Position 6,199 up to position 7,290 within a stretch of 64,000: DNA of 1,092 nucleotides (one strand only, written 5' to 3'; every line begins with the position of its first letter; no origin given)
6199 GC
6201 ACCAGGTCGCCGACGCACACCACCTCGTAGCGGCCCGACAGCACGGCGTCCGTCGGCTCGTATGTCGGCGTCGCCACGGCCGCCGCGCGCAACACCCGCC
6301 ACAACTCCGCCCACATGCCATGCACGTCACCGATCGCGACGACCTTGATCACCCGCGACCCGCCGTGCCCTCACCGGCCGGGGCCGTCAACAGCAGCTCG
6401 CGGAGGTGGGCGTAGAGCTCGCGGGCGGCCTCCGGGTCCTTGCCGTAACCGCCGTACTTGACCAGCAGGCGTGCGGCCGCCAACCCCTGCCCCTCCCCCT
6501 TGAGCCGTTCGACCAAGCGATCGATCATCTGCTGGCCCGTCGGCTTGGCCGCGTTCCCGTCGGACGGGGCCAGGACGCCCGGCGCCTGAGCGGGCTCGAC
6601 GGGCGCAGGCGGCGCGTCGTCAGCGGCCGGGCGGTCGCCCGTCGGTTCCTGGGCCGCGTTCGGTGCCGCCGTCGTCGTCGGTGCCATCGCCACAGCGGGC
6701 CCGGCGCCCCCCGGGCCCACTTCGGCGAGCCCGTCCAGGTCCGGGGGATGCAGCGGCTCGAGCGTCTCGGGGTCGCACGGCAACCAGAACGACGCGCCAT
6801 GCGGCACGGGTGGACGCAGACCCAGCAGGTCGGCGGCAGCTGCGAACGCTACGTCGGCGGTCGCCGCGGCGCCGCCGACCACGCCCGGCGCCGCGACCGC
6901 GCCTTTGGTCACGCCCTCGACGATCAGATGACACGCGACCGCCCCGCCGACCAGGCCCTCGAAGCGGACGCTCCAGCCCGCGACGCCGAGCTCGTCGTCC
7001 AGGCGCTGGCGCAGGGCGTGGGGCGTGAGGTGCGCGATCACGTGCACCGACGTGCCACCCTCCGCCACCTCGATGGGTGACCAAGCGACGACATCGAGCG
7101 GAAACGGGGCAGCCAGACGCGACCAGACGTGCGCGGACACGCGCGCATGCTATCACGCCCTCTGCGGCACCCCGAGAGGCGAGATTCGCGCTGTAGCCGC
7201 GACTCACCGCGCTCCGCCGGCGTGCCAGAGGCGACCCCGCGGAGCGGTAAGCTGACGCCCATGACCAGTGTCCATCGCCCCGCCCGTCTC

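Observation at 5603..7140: Rad52/DdrA-like annealing protein translationally coupled to a PPP-family metallophosphoesterase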

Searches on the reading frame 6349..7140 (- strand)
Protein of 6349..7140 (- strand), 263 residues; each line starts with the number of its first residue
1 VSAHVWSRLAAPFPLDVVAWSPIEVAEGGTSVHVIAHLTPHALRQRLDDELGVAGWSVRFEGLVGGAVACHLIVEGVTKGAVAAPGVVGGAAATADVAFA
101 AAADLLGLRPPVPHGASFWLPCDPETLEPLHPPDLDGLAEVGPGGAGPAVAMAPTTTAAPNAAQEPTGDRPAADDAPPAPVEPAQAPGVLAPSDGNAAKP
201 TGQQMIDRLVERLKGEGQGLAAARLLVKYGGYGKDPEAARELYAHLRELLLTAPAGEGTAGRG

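Call 3: search_protein_families(library=pfam, proteins=[window:6349-7140:-], max_evalue=1)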
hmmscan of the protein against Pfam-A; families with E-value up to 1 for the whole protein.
window:6349-7140:- (263 aa): 0 families

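Call 4: search_protein_families(library=ncbifam, proteins=[window:6349-7140:-], max_evalue=1)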
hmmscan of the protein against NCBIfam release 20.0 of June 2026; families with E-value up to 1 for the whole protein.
window:6349-7140:- (263 aa): 1 family
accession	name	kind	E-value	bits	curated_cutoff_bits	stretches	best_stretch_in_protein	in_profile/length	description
NF033761.1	gliding_GltJ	equivalog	0.19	10.7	450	1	62-197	371-494/671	adventurous gliding motility protein GltJ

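Call 6: find_homologous_proteins(query=window:6349-7140:-)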
Query window:6349-7140:- (263 aa): 81 proteins with E <= 0.001 among 8000 candidates.
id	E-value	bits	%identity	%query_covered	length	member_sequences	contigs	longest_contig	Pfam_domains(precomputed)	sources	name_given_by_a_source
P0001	1.4e-143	495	100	88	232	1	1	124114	-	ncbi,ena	-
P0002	6.0e-102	359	68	100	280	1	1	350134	-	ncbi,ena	-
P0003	4.1e-71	258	55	97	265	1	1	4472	-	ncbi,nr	ncbi:MAG: hypothetical protein P1P87_12080 [Trueperaceae bacterium]|nr:hypothetical protein [Trueper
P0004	4.4e-71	258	55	100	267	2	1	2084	-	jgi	jgi:hypothetical protein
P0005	9.7e-71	257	53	95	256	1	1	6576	-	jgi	jgi:hypothetical protein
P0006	1.7e-70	256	57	95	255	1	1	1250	-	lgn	-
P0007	4.6e-70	254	55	95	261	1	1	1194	-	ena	-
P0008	1.1e-69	253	54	97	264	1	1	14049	-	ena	-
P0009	2.8e-69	252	54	100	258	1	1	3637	-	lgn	-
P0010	3.5e-69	251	56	100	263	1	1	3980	-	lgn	-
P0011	3.8e-69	251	56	95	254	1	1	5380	-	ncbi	-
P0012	1.0e-68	250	54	100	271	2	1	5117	-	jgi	jgi:hypothetical protein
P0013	1.2e-68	250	55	95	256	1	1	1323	-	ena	-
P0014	2.1e-68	249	55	95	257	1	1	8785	-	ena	-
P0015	1.2e-67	246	55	100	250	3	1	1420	-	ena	-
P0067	3.3e-33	133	36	95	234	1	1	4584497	-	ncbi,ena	-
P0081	6.4e-5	41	38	29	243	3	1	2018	PF04098.22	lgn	-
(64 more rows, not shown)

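Call 7: search_solved_structures(query=window:6349-7140:-, max_evalue=10, show_alignments=3)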
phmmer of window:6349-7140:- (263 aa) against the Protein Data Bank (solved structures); distinct sequences matched with E-value up to 10: 0.

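Call 11: search_protein_families(library=pfam, alignment_id=A1, max_evalue=1)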
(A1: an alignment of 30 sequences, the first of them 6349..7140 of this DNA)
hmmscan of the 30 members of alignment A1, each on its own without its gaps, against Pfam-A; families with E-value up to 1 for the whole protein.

A. member 1, window:6349-7140:- (263 aa): 0 families

B. families by the number of members that match (of 30 scanned): 10 families
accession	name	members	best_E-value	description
PF04098.21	Rad52_Rad22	6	8.5e-16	Rad52/22 family double-strand break repair protein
PF11123.14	DNA_Packaging_2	2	0.031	DNA packaging protein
PF11691.13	DUF3288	2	0.15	Protein of unknown function (DUF3288)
PF09476.15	Pilus_CpaD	1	0.011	Pilus biogenesis CpaD protein (pilus_cpaD)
PF01744.25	GLTT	1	0.02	GLTT repeat (6 copies)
PF07729.17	FCD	1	0.052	FCD domain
PF20368.3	DUF6663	1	0.065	Family of unknown function (DUF6663)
PF09349.15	OHCU_decarbox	1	0.14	OHCU decarboxylase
PF11679.13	DUF3275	1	0.19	Protein of unknown function (DUF3275)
PF19590.4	TrbL_3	1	0.61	TrbL/VirB6 plasmid conjugal transfer like protein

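Call 12: search_solved_structures(query=A2, max_evalue=10, show_alignments=3)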
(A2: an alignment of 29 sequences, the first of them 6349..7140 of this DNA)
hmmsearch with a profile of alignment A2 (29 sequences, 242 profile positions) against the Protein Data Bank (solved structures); distinct sequences matched with E-value up to 10: 4.
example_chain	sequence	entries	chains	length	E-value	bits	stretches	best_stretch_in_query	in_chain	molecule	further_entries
3cmu_A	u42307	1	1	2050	0.21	15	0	217-240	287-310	Protein recA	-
3cmt_A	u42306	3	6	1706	0.64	13.4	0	217-240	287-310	Protein recA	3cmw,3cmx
4v7h_BX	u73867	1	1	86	1.7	12.1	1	65-103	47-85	60S ribosomal protein L35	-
5uuy_A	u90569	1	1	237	1.8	11.9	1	72-132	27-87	Dioclea lasiocarpa lectin (DLL)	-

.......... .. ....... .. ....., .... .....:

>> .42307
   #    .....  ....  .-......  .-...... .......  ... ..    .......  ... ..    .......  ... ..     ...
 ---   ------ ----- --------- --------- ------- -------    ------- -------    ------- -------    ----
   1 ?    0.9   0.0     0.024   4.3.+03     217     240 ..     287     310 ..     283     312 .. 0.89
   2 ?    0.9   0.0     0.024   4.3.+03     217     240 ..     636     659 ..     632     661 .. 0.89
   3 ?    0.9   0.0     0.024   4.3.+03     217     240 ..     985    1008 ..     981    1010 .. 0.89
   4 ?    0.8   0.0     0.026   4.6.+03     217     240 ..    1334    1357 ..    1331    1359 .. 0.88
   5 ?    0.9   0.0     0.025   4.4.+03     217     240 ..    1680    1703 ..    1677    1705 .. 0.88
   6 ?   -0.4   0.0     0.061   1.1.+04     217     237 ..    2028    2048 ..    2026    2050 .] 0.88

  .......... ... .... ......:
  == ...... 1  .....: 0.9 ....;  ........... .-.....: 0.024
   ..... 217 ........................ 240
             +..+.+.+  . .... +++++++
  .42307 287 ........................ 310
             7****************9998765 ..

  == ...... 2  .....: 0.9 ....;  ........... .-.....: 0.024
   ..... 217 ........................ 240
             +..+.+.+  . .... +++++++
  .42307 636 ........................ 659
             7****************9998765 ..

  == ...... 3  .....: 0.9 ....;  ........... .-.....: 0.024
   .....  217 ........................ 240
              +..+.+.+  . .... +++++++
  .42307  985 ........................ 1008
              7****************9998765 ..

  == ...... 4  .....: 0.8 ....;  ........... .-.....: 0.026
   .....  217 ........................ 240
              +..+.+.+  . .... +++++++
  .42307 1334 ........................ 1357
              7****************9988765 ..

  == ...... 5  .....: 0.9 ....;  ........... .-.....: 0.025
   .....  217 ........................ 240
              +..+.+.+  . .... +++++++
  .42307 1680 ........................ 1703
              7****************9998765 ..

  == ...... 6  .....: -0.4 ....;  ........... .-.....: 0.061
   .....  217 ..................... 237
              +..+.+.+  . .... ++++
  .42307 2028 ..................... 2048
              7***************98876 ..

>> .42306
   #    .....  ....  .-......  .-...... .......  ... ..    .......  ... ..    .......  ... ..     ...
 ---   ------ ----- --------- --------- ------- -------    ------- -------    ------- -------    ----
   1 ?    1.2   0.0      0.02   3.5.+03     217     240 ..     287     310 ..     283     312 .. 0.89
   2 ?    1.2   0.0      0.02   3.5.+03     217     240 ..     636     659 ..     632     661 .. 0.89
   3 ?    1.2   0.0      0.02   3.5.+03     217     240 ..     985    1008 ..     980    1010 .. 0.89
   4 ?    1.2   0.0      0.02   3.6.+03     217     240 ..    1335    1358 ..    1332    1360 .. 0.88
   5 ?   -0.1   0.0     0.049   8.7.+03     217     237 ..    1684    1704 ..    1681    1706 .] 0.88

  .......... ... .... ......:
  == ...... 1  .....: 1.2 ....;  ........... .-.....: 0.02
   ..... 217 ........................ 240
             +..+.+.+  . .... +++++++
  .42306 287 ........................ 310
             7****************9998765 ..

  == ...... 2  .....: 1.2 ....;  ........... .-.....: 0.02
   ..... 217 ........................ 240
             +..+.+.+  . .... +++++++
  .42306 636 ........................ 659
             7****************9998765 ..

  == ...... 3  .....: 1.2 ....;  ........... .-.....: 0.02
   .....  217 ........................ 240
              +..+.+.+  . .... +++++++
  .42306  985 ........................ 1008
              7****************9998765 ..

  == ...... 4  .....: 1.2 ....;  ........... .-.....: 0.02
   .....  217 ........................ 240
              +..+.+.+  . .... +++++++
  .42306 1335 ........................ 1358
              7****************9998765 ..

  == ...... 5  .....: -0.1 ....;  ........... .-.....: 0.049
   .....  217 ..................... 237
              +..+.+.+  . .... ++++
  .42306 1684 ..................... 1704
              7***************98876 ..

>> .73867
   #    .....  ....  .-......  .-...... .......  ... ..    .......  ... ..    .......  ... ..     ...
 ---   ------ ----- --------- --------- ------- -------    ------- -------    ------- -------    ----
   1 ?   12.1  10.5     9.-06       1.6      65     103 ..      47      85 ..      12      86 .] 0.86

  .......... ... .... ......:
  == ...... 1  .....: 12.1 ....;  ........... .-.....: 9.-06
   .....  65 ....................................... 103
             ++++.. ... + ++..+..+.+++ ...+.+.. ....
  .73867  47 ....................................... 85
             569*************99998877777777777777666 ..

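Call 14: find_encoding_contigs(protein=P0001, flank=10000, max_places=3)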
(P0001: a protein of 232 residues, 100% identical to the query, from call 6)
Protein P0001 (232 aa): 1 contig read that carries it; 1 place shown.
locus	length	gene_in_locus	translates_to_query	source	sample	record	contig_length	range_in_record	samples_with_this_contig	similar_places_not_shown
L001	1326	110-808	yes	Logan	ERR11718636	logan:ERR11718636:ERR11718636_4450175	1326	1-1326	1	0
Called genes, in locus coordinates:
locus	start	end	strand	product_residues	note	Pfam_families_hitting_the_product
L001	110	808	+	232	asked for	-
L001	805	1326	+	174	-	?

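Call 15: find_encoding_contigs(protein=P0067, flank=10000, max_places=3)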
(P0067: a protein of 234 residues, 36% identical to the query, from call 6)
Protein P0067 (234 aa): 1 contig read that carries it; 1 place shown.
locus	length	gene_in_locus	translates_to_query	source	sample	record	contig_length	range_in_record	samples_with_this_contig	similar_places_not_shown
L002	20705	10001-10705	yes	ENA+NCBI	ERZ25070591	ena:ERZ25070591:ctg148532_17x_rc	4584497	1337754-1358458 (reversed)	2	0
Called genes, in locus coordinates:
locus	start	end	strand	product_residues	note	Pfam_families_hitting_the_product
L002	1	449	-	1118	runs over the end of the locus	PF19077:Big_13 (faint), PF09136:Glucodextran_B (weak), PF17957:Big_7, PF25019:LRR_R13L1-DRL21 (faint), PF13855:LRR_8 (faint), PF23598:LRR_14 (faint), PF12799:LRR_4 (weak)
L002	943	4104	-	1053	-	PF23952:LRR_EndoS (faint), PF14580:LRR_9 (faint), PF23211:LRR_LRWD1 (faint), PF23598:LRR_14 (faint), PF25019:LRR_R13L1-DRL21 (faint), PF13855:LRR_8 (faint), PF12799:LRR_4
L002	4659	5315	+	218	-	PF00571:CBS, PF22190:TTHA0829-like_ACT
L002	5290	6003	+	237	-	-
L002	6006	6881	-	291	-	PF00990:GGDEF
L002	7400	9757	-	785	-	-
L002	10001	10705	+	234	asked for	-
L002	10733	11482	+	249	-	PF00149:Metallophos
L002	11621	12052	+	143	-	PF01243:PNPOx_N, PF16242:Pyrid_ox_like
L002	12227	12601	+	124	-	PF07366:SnoaL, PF12680:SnoaL_2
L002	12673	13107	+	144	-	PF19545:DUF6069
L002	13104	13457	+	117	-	PF04248:NTP_transf_9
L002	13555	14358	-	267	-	PF01734:Patatin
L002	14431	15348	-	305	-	-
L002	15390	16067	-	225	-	-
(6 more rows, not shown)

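Call 27: search_protein_families(library=phrogs, proteins=[window:6349-7140:-, P0081, P0067], max_evalue=1)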
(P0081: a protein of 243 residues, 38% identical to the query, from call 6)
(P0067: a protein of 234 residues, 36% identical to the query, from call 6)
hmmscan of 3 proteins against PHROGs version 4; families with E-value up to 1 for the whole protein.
window:6349-7140:- (263 aa): 2 families
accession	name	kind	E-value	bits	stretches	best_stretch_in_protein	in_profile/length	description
phrog_1097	-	DNA, RNA and nucleotide metabolism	2.8e-06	28.4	1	7-74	5-76/251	Erf-like ssDNA annealing protein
phrog_20575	-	unknown function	0.024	15.6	1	26-72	26-73/91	-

P0081 (243 aa): 4 families
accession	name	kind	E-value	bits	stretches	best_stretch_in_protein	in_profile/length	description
phrog_1097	-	DNA, RNA and nucleotide metabolism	1e-40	141.1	1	16-143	5-134/251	Erf-like ssDNA annealing protein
phrog_14970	-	unknown function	3.6e-16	61.1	1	25-138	12-122/230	-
phrog_20575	-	unknown function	1.6e-12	48.2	1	18-93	6-87/91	-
phrog_30552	-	DNA, RNA and nucleotide metabolism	0.31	11.7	0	107-133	119-145/191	Erf-like ssDNA annealing protein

P0067 (234 aa): 3 families
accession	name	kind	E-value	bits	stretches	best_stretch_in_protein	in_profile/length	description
phrog_1097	-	DNA, RNA and nucleotide metabolism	1.8e-06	29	1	7-80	5-82/251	Erf-like ssDNA annealing protein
phrog_20575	-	unknown function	0.027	15.4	1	9-83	6-84/91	-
phrog_26308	-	unknown function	0.14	12.5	1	112-170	144-209/339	-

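Call 28: predict_structure(alignment_id=A4)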
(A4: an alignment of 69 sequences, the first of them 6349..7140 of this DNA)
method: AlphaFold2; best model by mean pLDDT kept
length: 263 residues; sequences in the alignment: 69
mean_pLDDT: 83.2   pTM: 0.58
mean pLDDT of the five models: 83.2, 82.6, 82.1, 82.0, 82.0
residues with pLDDT >= 90: 174; 70-90: 21; 50-70: 41; < 50: 27
segments of 3 or more residues with pLDDT < 50: 157-159, 164-167, 188-195, 259-263
pLDDT, mean of each block of 10 residues (from residue 1): 87 96 96 98 98 98 98 98 96 97 97 94 96 87 61 51 50 52 48 53 91 93 95 86 95 65 45
secondary structure, 60 per line:
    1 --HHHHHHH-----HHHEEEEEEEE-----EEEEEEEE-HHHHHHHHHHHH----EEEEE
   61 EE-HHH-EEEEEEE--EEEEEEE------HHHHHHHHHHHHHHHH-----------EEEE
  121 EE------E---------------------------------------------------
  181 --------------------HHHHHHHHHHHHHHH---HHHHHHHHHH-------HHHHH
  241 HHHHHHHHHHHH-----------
elements in order: H3-9 E18-25 E31-38 H40-51 E56-62 E68-74 E77-83 H90-105 E117-122 H201-215 H219-228 H236-252

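Call 32: fold_search(model_id=the predicted structure, library=pdb)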
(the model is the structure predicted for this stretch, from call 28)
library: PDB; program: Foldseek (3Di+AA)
matches with E <= 10: 616; with E <= 0.001: 3
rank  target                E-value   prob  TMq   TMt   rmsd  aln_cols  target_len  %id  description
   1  9yi7_A                1.4e-04  1.00  0.27  0.37   5.2       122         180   15  Cryo-EM structure of yeast Mgm101 bound to duplex DNA annealing intermediate (released 2025-11-05)
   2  9yi9_P                4.2e-04  1.00  0.27  0.38   4.7       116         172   15  Cryo-EM structure of yeast Mgm101 in the lock-washer apo state (released 2025-11-05)
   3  9yi6_A                7.8e-04  1.00  0.29  0.45   4.7       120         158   17  Cryo-EM structure of yeast Mgm101 bound to 83-mer ssDNA (released 2025-11-05)
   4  8rjw_D                1.4e-02  0.98  0.20  0.29   6.9       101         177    9  Human RAD52 open ring - ssDNA complex (released 2024-04-24)
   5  8rjw_G                2.0e-02  0.98  0.25  0.45   8.1       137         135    9  Human RAD52 open ring - ssDNA complex (released 2024-04-24)
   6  8rjw_B                2.9e-02  0.90  0.22  0.35   7.8       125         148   10  Human RAD52 open ring - ssDNA complex (released 2024-04-24)
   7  3f6g_B                2.1e-01  0.25  0.16  0.30   9.7       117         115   13  Crystal structure of the regulatory domain of LiCMS in complexed with isoleucine - type II (released 2009-04-21)
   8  9ic0_C                2.4e-01  0.20  0.09  0.07   9.8        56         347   14  Chimeric mitochondrial DNA polymerase gamma ternary complex (mAhB) in mouse-like error-editing conformer (composite) (released 2025-06-04)
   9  3adg                  2.6e-01  0.20  0.11  0.28   5.9        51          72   24  Structure of Arabidopsis HYL1 and its molecular implications for miRNA processing (released 2010-05-26)
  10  8ifj_J                3.3e-01  0.25  0.15  0.15  12.1        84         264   11  Crystal structure of pyrrolysyl-tRNA synthetase from methanogenic archaeon ISO4-G1 (released 2023-03-15)
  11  2oxg_Y                3.5e-01  0.10  0.13  0.24  10.5       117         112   12  The SoxYZ Complex of Paracoccus pantotrophus (released 2007-05-22)
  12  5n8l_MODEL_1_A        3.7e-01  0.13  0.15  0.23  16.5       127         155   12  Structure of TRBP dsRBD 1 and 2 in complex with a 19 bp siRNA (Complex B) (released 2018-02-21)
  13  5v01_B                3.9e-01  0.41  0.16  0.24   7.6        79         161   18  Crystal structure of the competence damage-inducible protein A (ComA) from Klebsiella pneumoniae subsp. pneumoniae MGH (released 2017-03-15)
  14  2oxh_F                3.9e-01  0.08  0.11  0.20  10.7       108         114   11  The SOXYZ Complex of Paracoccus Pantotrophus (released 2007-05-22)
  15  2oxh_B                3.9e-01  0.08  0.11  0.20  10.7       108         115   11  The SOXYZ Complex of Paracoccus Pantotrophus (released 2007-05-22)
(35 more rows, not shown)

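Call 49: search_protein_representatives(alignment_id=A2)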
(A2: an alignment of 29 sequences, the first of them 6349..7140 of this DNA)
Query: 29 sequences, 242 profile positions. Proteins with E-value up to 0.001 (for the whole library): 5105; up to 1e-10: 1030; up to 1e-30: 93. The best 150 are listed.
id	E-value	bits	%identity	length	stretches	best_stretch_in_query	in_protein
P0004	1.3e-88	313.7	-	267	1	1-238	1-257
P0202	1.9e-85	303.3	-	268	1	8-239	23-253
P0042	9.2e-81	288.0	-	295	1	1-240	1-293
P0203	2.2e-80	286.8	-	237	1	1-234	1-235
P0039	1.3e-78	281.0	-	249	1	1-240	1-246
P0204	7.9e-77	275.1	-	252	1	4-236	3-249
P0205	4.6e-74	266.1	-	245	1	1-240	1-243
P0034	1.4e-73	264.5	-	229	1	23-239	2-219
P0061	6.6e-71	255.7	-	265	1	1-237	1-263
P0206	1.2e-70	254.9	-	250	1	2-236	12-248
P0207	3.5e-70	253.4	-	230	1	1-236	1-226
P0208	5.2e-70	252.8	-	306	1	1-237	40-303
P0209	1.9e-68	247.7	-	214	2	1-145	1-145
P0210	5.5e-67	242.9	-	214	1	4-237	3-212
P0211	6.1e-67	242.8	-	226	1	2-237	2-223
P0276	2.9e-36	142.3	-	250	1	6-236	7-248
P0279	4.3e-33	131.9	-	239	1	5-237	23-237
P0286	1.6e-28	116.9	-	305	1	7-238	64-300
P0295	1.3e-26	110.7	-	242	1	4-239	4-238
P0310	2.5e-22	96.7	-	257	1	5-177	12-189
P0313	2.9e-21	93.2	-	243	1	1-167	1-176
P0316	6.1e-21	92.1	-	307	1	4-234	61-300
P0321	6.1e-20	88.9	-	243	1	6-164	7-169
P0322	6.3e-20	88.8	-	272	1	7-142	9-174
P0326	1.8e-19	87.3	-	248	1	2-231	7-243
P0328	2.6e-19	86.8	-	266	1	5-140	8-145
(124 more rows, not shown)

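Call 51: search_protein_families(library=pfam, alignment_id=A6, max_evalue=0.001)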
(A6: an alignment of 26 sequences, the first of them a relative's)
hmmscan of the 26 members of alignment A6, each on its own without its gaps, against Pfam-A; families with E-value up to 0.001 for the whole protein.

A. member 1, P0310 (257 aa): 1 family
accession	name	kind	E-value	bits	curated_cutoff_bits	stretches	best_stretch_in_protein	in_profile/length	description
PF04098.21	Rad52_Rad22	-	2.5e-09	37.7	20.3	1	15-124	8-134/153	Rad52/22 family double-strand break repair protein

B. families by the number of members that match (of 26 scanned): 2 families
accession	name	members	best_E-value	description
PF04098.21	Rad52_Rad22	18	7.1e-20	Rad52/22 family double-strand break repair protein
PF04434.22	SWIM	1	8.2e-05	SWIM zinc finger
